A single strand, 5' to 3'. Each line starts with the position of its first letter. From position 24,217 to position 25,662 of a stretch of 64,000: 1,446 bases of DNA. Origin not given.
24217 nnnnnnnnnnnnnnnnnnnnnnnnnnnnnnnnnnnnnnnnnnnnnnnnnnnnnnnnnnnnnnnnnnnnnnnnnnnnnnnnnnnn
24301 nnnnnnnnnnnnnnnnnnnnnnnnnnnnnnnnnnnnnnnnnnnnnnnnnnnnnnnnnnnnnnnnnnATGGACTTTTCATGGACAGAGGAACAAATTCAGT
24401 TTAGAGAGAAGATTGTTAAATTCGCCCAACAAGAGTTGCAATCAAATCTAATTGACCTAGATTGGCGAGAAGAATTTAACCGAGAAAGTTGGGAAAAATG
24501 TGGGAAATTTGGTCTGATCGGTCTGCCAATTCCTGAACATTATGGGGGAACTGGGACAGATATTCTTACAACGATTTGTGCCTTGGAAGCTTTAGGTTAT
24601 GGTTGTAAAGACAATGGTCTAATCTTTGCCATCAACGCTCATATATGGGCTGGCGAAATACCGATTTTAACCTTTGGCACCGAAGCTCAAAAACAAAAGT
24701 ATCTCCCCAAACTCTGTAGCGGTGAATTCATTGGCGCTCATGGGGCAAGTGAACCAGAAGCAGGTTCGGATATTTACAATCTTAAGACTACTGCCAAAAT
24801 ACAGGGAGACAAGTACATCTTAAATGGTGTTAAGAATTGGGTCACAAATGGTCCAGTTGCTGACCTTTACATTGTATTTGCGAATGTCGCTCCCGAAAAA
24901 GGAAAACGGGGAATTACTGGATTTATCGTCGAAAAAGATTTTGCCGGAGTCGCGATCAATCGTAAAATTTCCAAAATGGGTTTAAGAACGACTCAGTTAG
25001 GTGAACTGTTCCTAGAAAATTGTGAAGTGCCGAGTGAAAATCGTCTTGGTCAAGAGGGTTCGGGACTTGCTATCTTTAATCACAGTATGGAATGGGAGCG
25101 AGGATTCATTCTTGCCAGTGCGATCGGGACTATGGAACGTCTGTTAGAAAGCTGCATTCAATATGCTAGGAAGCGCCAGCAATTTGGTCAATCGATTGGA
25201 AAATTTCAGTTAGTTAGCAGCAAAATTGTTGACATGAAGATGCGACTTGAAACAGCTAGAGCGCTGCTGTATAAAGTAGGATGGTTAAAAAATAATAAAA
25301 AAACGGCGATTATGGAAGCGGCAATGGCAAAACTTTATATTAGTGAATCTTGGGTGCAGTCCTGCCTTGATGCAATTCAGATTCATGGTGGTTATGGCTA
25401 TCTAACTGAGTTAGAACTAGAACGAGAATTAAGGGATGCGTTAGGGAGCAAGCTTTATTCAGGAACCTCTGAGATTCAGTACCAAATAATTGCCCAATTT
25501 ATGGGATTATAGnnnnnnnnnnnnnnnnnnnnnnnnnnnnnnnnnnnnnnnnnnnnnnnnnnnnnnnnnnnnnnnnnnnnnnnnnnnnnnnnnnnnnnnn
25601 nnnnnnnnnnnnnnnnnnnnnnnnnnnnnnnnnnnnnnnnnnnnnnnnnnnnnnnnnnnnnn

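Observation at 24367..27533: ACAD-like oxidase, free-standing A domain and free-standing PCP: a proline-to-pyrrole/pyrroline starter cassette, here feeding an NRPS rather than a PKS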

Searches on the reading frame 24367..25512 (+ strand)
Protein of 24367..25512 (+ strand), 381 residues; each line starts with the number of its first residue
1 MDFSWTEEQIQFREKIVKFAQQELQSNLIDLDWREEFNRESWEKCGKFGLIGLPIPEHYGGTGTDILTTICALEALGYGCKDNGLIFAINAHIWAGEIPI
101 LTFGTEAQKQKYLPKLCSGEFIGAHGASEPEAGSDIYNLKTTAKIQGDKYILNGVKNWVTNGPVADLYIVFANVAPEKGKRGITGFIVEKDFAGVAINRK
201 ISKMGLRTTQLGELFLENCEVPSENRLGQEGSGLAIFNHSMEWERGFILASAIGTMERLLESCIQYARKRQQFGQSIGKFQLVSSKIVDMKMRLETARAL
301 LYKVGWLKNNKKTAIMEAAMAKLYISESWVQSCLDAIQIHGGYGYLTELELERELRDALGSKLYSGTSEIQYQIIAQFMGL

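Call 4: search_protein_families(library=pfam, proteins=[window:24367-25512:+])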
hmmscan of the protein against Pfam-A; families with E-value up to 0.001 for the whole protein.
window:24367-25512:+ (381 aa): 4 families
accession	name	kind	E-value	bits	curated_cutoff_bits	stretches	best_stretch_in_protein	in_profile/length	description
PF00441.29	Acyl-CoA_dh_1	-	3.5e-42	144.5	22.4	1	231-379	1-149/150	Acyl-CoA dehydrogenase, C-terminal domain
PF02771.21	Acyl-CoA_dh_N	-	4.7e-30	104.7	22.9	1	6-120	1-113/113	Acyl-CoA dehydrogenase, N-terminal domain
PF02770.24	Acyl-CoA_dh_M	-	4.9e-25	88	33.3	1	125-219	2-97/97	Acyl-CoA dehydrogenase, middle domain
PF08028.16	Acyl-CoA_dh_2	-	7.4e-13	49.4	22.7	1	250-367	5-132/134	Acyl-CoA dehydrogenase, C-terminal domain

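Call 5: search_protein_families(library=ncbifam, proteins=[window:24367-25512:+])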
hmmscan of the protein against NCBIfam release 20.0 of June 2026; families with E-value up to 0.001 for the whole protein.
window:24367-25512:+ (381 aa): 22 families
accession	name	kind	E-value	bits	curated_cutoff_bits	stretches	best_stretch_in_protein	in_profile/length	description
NF053553.1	prodigi_MBC_PigA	equivalog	5.8e-134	447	500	1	1-381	1-381/381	prodigiosin MBC biosynthesis dehydrogenase PigA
NF045652.1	ProlPCPDhRedW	equivalog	5.5e-120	400.6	650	1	9-381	4-375/376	L-prolyl-[peptidyl-carrier protein] dehydrogenase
NF042972.1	AcrlCoAredClosAcrC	equivalog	2.9e-96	322.4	640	1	1-377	1-374/378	acryloyl-CoA reductase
NF058590.1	AcCoDHFadEBacil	equivalog_domain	1.3e-79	268.3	600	1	5-377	21-408/586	acyl-CoA dehydrogenase FadE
NF045552.1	GlutCoADH_Des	equivalog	1.6e-75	254.7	470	1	1-377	1-377/387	glutaryl-CoA dehydrogenase Acd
NF043006.1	CyhCrbnylCoADH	equivalog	2.2e-66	224.4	650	1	7-377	6-373/380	cyclohexane-1-carbonyl-CoA dehydrogenase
NF008997.0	PRK12341.1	equivalog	1.4e-64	218.6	537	1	1-374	1-371/382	acyl-CoA dehydrogenase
NF042439.1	SulpropCoADesulf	equivalog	2.7e-64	217.3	600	1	15-377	3-368/379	3-sulfinopropanoyl-CoA desulfinase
TIGR03207.1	cyc_hxne_CoA_dh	equivalog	3.3e-50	170.9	575.35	1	7-377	3-369/372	cyclohexanecarboxyl-CoA dehydrogenase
NF002885.1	PRK03354.1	equivalog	1.3e-49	169.2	540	1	1-372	1-366/378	crotonobetainyl-CoA dehydrogenase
NF052270.1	Staph_DH_FadE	equivalog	3.7e-46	157.6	600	1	6-377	22-391/400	acyl-CoA dehydrogenase FadE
TIGR03203.1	pimD_small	equivalog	3.4e-35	121.9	652.7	1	34-350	35-347/378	pimeloyl-CoA dehydrogenase small subunit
NF049984.1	Rv1679_FadE16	equivalog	3.6e-27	95.5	600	1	29-374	17-360/371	Rv1679 family acyl-CoA dehydrogenase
NF007000.1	PRK09463.1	subfamily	1e-26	93.5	600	1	35-344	72-397/726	acyl-CoA dehydrogenase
TIGR03204.1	pimC_large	equivalog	2.1e-26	92.7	623.85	1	2-295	1-292/395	pimeloyl-CoA dehydrogenase large subunit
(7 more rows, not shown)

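Call 7: search_solved_structures(query=window:24367-25512:+, max_evalue=1e-20, show_alignments=1)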
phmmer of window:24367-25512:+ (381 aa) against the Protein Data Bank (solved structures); distinct sequences matched with E-value up to 1e-20: 76 (the best 60 are shown).
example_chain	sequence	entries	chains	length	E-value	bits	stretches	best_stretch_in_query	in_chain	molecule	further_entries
4irn_A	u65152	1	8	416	1.1e-176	590.5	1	2-381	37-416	Prolyl-ACP dehydrogenase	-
6cxt_B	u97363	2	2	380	3.8e-101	341.9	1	1-381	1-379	Butyryl-CoA dehydrogenase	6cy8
5lnx_A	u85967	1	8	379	1.4e-89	303.9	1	6-379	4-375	Acyl-CoA dehydrogenase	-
5zw0_A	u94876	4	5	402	2.3e-88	299.8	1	1-381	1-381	L-prolyl-[peptidyl-carrier protein] dehydrogenase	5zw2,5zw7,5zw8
6af6_A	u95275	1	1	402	1.5e-87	297.1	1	1-381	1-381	L-prolyl-[peptidyl-carrier protein] dehydrogenase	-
5ol2_C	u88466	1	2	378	2.8e-86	292.9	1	11-376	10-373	Acyl-CoA dehydrogenase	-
4l1f_A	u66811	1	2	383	6.6e-84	285.1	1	1-372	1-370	Acyl-CoA dehydrogenase domain protein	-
4kto_A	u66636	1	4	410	1.2e-78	267.8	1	2-376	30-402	isovaleryl-CoA dehydrogenase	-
4o5m_A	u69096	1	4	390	1.2e-78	267.8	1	1-376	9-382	Isovaleryl-CoA dehydrogenase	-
4m9a_A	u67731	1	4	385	1.6e-78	267.4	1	1-377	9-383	Acyl-CoA dehydrogenase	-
1ivh_A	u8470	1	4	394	4.4e-78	266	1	6-376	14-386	ISOVALERYL-COA DEHYDROGENASE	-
8sgr_A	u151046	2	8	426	5.9e-78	265.6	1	6-376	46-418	Isovaleryl-CoA dehydrogenase, mitochondrial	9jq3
9jq4_A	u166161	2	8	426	3.9e-77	262.8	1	6-376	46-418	Isovaleryl-CoA dehydrogenase, mitochondrial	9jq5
4n5f_A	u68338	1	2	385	1.2e-76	261.2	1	1-377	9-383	Putative acyl-CoA dehydrogenase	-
4u83_A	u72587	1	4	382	2.7e-76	260.1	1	6-377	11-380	Acyl-CoA dehydrogenase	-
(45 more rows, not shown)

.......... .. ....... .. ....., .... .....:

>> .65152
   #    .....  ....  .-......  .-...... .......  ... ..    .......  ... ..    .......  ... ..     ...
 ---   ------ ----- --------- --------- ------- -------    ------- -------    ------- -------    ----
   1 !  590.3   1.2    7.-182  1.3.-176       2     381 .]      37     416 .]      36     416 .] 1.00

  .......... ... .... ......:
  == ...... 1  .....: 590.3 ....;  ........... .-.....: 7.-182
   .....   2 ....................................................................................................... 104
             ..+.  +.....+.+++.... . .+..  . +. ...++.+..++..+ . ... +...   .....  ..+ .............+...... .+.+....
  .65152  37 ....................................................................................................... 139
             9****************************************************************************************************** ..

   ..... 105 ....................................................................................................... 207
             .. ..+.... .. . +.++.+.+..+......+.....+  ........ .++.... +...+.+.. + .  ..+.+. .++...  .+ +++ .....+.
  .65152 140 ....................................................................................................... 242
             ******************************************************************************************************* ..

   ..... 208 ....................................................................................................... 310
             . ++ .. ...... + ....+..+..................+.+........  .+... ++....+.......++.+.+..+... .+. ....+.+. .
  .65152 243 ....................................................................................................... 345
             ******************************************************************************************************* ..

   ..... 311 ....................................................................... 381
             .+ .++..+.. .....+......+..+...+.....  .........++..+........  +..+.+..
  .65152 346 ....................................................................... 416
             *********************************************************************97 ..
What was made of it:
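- On Prolyl-S-carrier-protein dehydrogenase cassette (AnaB/C/D, PltE/F/L, RedW/M/O, PigA/I/G, CloN3/4/5, Bmp3/4/1): In the PDB, AnaB scores 590 bits and the next hit 342 (call 7).
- Closest known: PltF/PltL/PltE with halogenase PltA. Different: The ACAD is far closer to AnaB (590 bits) than to PigA-type structures (about 300 bits) (call 7).
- Checked: Against solved structures the ACAD's top hit is AnaB, 4IRN, at 590 bits; the next is 342 bits (call 7).
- AnaB is the best solved relative at 590 bits; the next is 342 bits (call 7).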

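Call 10: find_encoding_contigs(protein=window:24367-25512:+, flank=10000, max_places=8)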
Protein window:24367-25512:+ (381 aa): 2 contigs read that carry it; 2 places shown.
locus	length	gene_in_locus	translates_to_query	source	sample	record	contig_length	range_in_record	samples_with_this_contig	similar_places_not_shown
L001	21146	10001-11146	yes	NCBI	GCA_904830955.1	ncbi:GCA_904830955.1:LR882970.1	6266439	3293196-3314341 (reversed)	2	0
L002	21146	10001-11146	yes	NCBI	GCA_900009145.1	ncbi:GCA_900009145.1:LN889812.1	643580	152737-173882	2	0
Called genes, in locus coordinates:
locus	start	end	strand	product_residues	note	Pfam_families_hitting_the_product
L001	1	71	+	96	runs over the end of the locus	PF05598:DUF772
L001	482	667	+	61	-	-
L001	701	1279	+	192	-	PF01554:MatE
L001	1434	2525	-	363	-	PF13808:DDE_Tnp_1_assoc (weak), PF01609:DDE_Tnp_1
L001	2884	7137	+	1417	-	PF18563:TubC_N, PF00668:Condensation, PF00501:AMP-binding, PF13193:AMP-binding_C, PF00550:PP-binding, PF00975:Thioesterase, PF12697:Abhydrolase_6 (faint)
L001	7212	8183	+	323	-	PF02668:TauD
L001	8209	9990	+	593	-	PF00755:Carn_acyltransf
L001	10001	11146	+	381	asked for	PF02771:Acyl-CoA_dh_N, PF02770:Acyl-CoA_dh_M, PF00441:Acyl-CoA_dh_1, PF08028:Acyl-CoA_dh_2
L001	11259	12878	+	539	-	PF00501:AMP-binding, PF13193:AMP-binding_C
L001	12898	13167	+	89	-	-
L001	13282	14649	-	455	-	PF01554:MatE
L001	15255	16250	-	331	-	PF01207:Dus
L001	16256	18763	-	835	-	PF08487:VIT, PF13757:VIT_2, PF00092:VWA, PF13768:VWA_3, PF13519:VWA_2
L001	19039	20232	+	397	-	PF02684:LpxB, PF02350:Epimerase_2 (weak)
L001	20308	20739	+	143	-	PF13673:Acetyltransf_10, PF00583:Acetyltransf_1, PF13508:Acetyltransf_7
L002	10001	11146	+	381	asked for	PF02771:Acyl-CoA_dh_N, PF02770:Acyl-CoA_dh_M, PF00441:Acyl-CoA_dh_1, PF08028:Acyl-CoA_dh_2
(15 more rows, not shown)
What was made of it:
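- Checked: The A enzyme is an ORF from TTG 25583, with the probable start at ATG 25625 (539 aa, as called in the public genome, call 10), ending at 27244.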

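Call 64: find_homologous_proteins(query=window:24367-25512:+, max_evalue=1e-50)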
Query window:24367-25512:+ (381 aa): 7973 proteins with E <= 1e-50 among 8000 candidates; the best 120 are listed.
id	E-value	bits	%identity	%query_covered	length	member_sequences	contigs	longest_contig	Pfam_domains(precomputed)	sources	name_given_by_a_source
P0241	1.0e-255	865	100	100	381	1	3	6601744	PF02770.25,PF00441.30,PF08028.17,PF02771.22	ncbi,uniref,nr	ncbi:L-prolyl-[peptidyl-carrier protein] dehydrogenase [Planktothrix tepida]|uniref:Acyl-CoA dehydro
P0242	7.1e-255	863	100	100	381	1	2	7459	PF02770.25,PF00441.30,PF08028.17,PF02771.22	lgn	-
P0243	4.7e-244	827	96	100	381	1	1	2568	PF02770.25,PF00441.30,PF08028.17,PF02771.22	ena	-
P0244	1.9e-238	809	94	100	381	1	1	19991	PF02770.25,PF00441.30,PF08028.17,PF02771.22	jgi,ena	jgi:hypothetical protein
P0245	2.4e-224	762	87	100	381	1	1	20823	PF02770.25,PF00441.30,PF08028.17,PF02771.22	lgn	-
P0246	5.5e-224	761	86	100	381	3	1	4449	PF02770.25,PF00441.30,PF08028.17,PF02771.22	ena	-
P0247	1.4e-223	760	86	100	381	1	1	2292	PF02770.25,PF00441.30,PF08028.17,PF02771.22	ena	-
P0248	1.7e-223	759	87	100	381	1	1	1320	PF02770.25,PF00441.30,PF08028.17,PF02771.22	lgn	-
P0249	2.6e-222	756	86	100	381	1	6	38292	PF02770.25,PF00441.30,PF08028.17,PF02771.22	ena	-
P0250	1.7e-220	750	86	100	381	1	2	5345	PF02770.25,PF00441.30,PF08028.17,PF02771.22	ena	-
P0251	2.1e-218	743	84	100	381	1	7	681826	PF02770.25,PF00441.30,PF08028.17,PF02771.22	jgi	jgi:alkylation response protein AidB-like acyl-CoA dehydrogenase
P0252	1.5e-217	740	83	100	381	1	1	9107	PF02770.25,PF00441.30,PF08028.17,PF02771.22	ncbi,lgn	ncbi:MAG: acyl-CoA dehydrogenase family protein [Microcoleaceae cyanobacterium]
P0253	7.5e-193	659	75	100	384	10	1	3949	PF02770.25,PF00441.30,PF08028.17,PF02771.22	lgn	-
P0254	1.2e-192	658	75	100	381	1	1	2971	PF02770.25,PF00441.30,PF08028.17,PF02771.22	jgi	jgi:alkylation response protein AidB-like acyl-CoA dehydrogenase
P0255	2.5e-192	657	76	100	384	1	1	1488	PF02770.25,PF00441.30,PF08028.17,PF02771.22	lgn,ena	-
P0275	3.5e-182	623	71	100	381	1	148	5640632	PF02770.25,PF00441.30,PF08028.17,PF02771.22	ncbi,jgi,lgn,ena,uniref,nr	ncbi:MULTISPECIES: acyl-CoA dehydrogenase family protein [Planktothrix]|jgi:alkylation response prot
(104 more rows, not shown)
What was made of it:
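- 24367..25512 (+): Prolyl-S-PCP dehydrogenase (ACAD fold, 381 aa, Glu244 in MEWE conserved). NCBI already names it L-prolyl-[peptidyl-carrier protein] dehydrogenase (call 64).
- On Prolyl-S-carrier-protein dehydrogenase cassette (AnaB/C/D, PltE/F/L, RedW/M/O, PigA/I/G, CloN3/4/5, Bmp3/4/1): NCBI names the protein accordingly (call 64).
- NCBI already names the ACAD as a prolyl-PCP dehydrogenase (call 64).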

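Call 65: find_encoding_contigs(protein=P0244, flank=10000, max_places=2)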
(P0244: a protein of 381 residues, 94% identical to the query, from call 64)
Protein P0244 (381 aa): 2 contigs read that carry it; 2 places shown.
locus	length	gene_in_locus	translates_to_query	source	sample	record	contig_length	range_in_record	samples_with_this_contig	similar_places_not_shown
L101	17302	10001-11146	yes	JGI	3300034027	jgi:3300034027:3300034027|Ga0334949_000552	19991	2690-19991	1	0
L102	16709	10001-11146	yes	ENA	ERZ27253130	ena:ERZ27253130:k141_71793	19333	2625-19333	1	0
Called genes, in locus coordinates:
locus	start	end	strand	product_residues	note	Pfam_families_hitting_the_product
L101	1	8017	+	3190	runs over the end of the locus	PF00668:Condensation, PF00501:AMP-binding, PF13193:AMP-binding_C, PF00550:PP-binding, PF00109:ketoacyl-synt, PF02801:Ketoacyl-synt_C, PF16197:KAsynt_C_assoc, PF22336:RhiE-like_linker, +13 more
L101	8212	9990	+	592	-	PF00755:Carn_acyltransf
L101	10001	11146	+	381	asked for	PF02771:Acyl-CoA_dh_N, PF02770:Acyl-CoA_dh_M, PF00441:Acyl-CoA_dh_1, PF08028:Acyl-CoA_dh_2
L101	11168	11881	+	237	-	PF05724:TPMT, PF02353:CMAS (weak), PF03848:TehB (weak), PF13489:Methyltransf_23, PF13649:Methyltransf_25, PF13847:Methyltransf_31, PF08241:Methyltransf_11, PF08242:Methyltransf_12, +1 more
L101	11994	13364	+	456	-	PF01266:DAO (faint), PF01494:FAD_binding_3, PF04820:Trp_halogenase, PF13450:NAD_binding_8 (faint), PF04820:Trp_halogenase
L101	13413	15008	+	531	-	PF00501:AMP-binding, PF13193:AMP-binding_C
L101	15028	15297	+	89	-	PF00550:PP-binding (weak)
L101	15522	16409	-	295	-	PF01554:MatE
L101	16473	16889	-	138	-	PF01554:MatE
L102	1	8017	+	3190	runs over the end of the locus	PF00668:Condensation, PF00501:AMP-binding, PF13193:AMP-binding_C, PF00550:PP-binding, PF00109:ketoacyl-synt, PF02801:Ketoacyl-synt_C, PF16197:KAsynt_C_assoc, PF22336:RhiE-like_linker, +13 more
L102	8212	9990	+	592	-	PF00755:Carn_acyltransf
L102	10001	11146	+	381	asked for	PF02771:Acyl-CoA_dh_N, PF02770:Acyl-CoA_dh_M, PF00441:Acyl-CoA_dh_1, PF08028:Acyl-CoA_dh_2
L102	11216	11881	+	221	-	PF13489:Methyltransf_23, PF02353:CMAS (weak), PF03848:TehB (weak), PF05724:TPMT, PF13847:Methyltransf_31, PF08241:Methyltransf_11, PF08242:Methyltransf_12, PF13649:Methyltransf_25, +1 more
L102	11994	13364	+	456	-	PF01266:DAO (faint), PF01494:FAD_binding_3, PF04820:Trp_halogenase, PF13450:NAD_binding_8 (faint), PF04820:Trp_halogenase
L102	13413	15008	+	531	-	PF00501:AMP-binding, PF13193:AMP-binding_C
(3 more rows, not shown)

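Call 66: find_encoding_contigs(protein=P0242, flank=10000, max_places=2)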
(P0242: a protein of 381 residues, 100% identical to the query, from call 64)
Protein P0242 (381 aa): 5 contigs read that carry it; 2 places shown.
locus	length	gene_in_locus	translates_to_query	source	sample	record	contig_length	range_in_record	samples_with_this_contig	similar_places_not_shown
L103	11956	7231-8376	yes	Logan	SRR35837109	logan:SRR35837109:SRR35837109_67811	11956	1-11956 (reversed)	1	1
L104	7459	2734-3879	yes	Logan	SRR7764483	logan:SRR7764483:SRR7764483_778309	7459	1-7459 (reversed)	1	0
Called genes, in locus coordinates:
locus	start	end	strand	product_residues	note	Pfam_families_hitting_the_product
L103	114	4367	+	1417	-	PF18563:TubC_N, PF00668:Condensation, PF00501:AMP-binding, PF13193:AMP-binding_C, PF00550:PP-binding, PF00975:Thioesterase, PF12697:Abhydrolase_6 (faint)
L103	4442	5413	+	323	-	PF02668:TauD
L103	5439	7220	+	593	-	PF00755:Carn_acyltransf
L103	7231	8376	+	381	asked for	PF02771:Acyl-CoA_dh_N, PF02770:Acyl-CoA_dh_M, PF00441:Acyl-CoA_dh_1, PF08028:Acyl-CoA_dh_2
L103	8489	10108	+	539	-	PF00501:AMP-binding, PF13193:AMP-binding_C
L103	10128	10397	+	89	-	-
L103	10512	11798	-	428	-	PF01554:MatE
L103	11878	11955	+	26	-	?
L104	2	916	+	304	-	?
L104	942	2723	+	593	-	PF00755:Carn_acyltransf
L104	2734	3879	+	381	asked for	PF02771:Acyl-CoA_dh_N, PF02770:Acyl-CoA_dh_M, PF00441:Acyl-CoA_dh_1, PF08028:Acyl-CoA_dh_2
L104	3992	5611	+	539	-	PF00501:AMP-binding, PF13193:AMP-binding_C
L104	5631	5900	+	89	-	-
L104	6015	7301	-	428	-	PF01554:MatE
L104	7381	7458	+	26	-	?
